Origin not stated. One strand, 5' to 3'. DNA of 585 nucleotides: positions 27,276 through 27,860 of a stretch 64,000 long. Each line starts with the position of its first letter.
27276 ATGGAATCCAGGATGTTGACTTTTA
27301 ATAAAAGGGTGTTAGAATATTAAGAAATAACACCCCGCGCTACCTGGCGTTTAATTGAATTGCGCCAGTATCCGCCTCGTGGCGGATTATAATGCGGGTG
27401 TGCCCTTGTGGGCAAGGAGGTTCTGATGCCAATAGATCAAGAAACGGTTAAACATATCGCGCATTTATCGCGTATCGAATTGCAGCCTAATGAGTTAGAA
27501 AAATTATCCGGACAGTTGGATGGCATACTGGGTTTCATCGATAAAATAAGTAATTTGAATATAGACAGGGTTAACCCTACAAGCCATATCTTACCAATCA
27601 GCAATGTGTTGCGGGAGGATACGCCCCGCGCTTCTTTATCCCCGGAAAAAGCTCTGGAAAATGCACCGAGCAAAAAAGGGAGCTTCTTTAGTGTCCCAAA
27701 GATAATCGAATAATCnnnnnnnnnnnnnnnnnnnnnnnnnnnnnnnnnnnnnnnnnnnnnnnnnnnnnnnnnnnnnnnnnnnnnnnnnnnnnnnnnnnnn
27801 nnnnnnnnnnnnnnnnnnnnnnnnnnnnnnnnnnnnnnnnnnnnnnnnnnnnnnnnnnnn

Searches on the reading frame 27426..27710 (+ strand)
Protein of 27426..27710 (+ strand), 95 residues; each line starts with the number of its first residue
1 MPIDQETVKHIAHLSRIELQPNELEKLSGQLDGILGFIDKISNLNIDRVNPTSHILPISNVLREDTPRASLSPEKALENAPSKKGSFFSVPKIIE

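Call 25: search_protein_families(library=pfam, proteins=[window:27426-27710:+])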
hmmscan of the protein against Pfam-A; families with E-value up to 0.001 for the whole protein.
window:27426-27710:+ (95 aa): 1 family
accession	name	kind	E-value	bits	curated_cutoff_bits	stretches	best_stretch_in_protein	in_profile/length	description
PF02686.20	GatC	-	6.5e-20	71.5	23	1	19-90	1-66/66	Glu-tRNAGln amidotransferase C subunit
